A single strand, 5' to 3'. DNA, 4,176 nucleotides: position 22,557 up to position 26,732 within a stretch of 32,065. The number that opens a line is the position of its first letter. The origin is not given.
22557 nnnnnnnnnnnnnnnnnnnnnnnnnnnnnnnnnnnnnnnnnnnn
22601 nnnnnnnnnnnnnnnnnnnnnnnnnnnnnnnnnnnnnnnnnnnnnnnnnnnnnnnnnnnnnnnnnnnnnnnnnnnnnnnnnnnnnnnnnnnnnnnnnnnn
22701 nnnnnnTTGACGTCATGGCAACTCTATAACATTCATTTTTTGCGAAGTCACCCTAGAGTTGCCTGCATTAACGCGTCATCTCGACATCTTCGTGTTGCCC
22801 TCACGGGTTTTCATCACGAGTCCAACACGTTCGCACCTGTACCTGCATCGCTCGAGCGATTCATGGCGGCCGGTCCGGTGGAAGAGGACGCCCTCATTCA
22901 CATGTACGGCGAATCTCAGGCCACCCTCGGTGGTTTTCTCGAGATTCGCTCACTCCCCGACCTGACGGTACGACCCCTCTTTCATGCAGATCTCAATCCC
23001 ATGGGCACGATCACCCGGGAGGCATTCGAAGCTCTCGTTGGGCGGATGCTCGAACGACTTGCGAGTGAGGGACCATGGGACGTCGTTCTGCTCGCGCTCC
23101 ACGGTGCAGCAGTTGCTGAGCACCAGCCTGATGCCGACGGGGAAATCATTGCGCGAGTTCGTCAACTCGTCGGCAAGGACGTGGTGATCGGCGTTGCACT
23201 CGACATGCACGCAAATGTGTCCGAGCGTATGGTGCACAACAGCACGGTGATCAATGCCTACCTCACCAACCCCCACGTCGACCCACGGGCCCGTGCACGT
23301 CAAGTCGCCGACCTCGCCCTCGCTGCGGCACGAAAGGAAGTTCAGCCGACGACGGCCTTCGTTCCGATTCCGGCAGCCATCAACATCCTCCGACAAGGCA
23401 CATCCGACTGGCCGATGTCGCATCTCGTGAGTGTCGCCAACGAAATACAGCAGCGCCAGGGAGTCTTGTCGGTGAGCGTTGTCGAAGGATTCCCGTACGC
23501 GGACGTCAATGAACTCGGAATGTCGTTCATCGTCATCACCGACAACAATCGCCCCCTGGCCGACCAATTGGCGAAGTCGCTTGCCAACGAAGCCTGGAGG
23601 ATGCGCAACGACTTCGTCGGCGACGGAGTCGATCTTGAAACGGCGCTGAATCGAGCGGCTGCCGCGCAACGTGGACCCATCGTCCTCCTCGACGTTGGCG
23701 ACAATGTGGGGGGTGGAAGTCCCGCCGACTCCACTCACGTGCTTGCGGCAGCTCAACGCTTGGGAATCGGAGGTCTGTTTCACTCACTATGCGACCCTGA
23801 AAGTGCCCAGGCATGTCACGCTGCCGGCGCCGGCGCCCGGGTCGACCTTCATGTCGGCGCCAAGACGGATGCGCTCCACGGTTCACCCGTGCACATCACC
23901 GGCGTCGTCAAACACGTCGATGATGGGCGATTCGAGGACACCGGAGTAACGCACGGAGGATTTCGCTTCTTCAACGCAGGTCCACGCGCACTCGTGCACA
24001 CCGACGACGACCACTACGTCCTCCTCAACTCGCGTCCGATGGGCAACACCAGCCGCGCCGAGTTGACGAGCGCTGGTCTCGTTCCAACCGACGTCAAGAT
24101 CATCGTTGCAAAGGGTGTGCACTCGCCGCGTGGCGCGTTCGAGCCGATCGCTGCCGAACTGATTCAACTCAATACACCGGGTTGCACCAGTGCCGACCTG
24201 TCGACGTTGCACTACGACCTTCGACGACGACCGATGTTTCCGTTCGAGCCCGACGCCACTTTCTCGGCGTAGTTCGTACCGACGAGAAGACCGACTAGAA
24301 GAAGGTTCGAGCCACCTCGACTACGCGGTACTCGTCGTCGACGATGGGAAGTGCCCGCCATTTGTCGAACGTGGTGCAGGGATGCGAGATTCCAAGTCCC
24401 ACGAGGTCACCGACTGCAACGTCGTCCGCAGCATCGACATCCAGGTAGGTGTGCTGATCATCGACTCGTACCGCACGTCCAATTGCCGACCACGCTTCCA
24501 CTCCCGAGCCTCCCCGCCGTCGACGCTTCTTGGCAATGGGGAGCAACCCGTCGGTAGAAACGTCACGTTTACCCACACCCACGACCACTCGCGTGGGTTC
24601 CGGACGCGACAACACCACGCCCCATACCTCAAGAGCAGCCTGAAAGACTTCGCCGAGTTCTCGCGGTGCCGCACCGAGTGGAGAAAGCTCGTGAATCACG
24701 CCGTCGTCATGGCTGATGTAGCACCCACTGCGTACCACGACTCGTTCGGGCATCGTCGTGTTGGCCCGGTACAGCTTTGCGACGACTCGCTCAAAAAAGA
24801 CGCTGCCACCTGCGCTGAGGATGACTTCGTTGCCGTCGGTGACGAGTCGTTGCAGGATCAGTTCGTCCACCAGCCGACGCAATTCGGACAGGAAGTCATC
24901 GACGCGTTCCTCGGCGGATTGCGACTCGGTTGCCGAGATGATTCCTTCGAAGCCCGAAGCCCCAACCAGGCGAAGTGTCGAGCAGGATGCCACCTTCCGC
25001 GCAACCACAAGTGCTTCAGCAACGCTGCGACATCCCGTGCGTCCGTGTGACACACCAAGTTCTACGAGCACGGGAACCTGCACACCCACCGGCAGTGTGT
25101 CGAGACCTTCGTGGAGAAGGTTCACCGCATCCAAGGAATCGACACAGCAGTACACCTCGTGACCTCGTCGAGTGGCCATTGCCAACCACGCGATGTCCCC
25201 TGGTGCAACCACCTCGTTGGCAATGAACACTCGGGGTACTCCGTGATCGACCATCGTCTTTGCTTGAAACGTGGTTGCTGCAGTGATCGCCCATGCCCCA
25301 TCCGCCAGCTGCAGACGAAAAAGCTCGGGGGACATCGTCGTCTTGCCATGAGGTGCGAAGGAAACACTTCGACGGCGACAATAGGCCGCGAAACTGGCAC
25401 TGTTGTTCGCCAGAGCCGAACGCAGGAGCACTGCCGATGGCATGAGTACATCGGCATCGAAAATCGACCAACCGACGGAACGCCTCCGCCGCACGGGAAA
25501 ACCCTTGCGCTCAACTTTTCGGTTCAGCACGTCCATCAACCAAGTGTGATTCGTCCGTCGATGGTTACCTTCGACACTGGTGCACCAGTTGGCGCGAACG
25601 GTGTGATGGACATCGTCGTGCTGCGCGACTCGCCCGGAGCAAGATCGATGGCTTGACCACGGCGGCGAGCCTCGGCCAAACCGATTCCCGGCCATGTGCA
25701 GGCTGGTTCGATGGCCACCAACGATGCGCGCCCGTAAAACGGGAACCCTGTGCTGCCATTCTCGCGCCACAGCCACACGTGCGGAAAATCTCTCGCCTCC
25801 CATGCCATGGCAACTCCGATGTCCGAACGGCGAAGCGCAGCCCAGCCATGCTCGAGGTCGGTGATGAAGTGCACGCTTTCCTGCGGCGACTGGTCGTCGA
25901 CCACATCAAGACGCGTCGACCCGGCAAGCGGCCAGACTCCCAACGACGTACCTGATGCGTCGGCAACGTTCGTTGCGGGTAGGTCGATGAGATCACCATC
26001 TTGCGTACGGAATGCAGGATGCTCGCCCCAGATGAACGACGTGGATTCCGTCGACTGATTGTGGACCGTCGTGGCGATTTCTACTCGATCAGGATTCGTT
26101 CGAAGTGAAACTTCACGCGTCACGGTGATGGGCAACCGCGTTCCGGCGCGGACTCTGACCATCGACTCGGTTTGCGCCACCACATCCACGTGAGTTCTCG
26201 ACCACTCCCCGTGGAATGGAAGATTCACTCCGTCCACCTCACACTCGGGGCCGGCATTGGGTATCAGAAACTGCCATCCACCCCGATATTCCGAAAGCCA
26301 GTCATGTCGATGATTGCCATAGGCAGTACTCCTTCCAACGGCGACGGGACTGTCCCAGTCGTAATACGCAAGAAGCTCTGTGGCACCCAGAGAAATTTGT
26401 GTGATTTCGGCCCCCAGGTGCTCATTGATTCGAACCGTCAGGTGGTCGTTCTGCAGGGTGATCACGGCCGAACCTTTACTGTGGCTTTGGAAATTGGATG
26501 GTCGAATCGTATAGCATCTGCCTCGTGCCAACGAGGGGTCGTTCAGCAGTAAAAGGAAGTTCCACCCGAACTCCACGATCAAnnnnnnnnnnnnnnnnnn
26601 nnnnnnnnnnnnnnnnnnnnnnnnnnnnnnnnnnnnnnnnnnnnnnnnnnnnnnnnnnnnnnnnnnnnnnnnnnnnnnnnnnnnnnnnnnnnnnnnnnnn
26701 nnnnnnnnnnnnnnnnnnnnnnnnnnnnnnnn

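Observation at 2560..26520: Seven copies of a 12-bp dyad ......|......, covering the 5' end of every island transcription unit except the second SWEET-like gene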

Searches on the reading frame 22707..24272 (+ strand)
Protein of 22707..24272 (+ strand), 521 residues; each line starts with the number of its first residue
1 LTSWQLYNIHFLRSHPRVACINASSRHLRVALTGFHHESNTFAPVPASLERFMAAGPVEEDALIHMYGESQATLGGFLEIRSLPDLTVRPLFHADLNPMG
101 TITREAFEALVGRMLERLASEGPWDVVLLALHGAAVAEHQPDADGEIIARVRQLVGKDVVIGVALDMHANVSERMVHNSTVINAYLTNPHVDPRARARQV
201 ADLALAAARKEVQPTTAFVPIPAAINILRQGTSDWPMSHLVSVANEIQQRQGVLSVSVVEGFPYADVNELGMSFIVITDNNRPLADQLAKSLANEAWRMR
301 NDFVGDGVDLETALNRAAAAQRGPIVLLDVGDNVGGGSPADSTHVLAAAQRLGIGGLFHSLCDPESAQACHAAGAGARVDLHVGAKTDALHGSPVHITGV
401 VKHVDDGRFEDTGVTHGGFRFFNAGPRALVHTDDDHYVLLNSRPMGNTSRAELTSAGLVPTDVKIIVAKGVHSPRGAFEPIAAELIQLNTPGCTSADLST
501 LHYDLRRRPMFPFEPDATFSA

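Call 6: search_protein_families(library=pfam, proteins=[window:22707-24272:+])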
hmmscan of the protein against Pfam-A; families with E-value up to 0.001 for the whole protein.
window:22707-24272:+ (521 aa): 2 families
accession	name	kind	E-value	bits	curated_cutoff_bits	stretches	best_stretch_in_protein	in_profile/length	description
PF07364.17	DUF1485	-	6.2e-90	301.8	22.8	1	29-317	1-289/290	Metallopeptidase family M81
PF07171.17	MlrC_C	-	3.6e-46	158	27.2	1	327-503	1-176/178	MlrC C-terminus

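Call 63: search_protein_families(library=ncbifam, proteins=[window:22794-24272:+], max_evalue=1e-10)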
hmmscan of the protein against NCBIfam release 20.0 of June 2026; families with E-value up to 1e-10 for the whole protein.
window:22794-24272:+ (492 aa): 1 family
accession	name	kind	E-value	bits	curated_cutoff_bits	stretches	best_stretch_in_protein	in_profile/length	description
NF041767.1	micro_ase_MlrC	exception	7e-44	150.1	999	1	5-486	35-506/511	microcystinase MlrC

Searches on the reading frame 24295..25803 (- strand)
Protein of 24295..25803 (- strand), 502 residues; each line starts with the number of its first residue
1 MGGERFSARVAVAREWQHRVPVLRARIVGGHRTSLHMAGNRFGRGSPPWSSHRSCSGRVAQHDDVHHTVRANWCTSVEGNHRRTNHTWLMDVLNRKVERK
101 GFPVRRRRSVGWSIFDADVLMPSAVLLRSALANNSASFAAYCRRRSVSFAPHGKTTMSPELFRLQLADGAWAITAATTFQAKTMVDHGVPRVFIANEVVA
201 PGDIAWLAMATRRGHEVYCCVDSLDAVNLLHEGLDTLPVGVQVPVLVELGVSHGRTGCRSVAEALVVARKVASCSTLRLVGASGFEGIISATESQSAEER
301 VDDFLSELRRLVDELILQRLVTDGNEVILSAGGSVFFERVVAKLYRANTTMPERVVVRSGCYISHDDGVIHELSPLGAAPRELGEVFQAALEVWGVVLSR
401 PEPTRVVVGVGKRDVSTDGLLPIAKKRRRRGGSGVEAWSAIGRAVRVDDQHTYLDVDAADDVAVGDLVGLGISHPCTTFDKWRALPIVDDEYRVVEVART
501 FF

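Call 6: search_protein_families(library=pfam, proteins=[window:24295-25803:-])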
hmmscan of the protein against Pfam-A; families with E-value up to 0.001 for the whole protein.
window:24295-25803:- (502 aa): 1 family
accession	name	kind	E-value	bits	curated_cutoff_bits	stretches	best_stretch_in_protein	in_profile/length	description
PF14031.13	D-ser_dehydrat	-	5.6e-17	62.6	22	1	390-488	1-97/97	Putative serine dehydratase domain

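Call 63: search_protein_families(library=ncbifam, proteins=[window:24295-25539:-], max_evalue=1e-10)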
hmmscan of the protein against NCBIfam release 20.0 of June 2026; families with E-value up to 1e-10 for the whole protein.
window:24295-25539:- (414 aa): 1 family
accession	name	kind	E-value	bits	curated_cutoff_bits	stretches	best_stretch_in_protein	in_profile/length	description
NF045642.2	HdxyAspAldBhcC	equivalog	1.4e-24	87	690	1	28-339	24-321/387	3-hydroxy-D-aspartate aldolase BhcC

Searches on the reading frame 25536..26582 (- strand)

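Call 6: search_protein_families(library=pfam, proteins=[window:25536-26582:-])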
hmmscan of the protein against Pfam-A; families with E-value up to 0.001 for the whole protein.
window:25536-26582:- (348 aa): 1 family
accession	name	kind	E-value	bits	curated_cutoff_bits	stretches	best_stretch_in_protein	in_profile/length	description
PF14486.12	DUF4432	-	3.9e-14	52.6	32.5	2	251-326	235-302/304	Domain of unknown function (DUF4432)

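Call 63: search_protein_families(library=ncbifam, proteins=[window:25536-26465:-], max_evalue=1e-10)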
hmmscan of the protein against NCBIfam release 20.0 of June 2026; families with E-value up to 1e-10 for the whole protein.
window:25536-26465:- (309 aa): 0 families
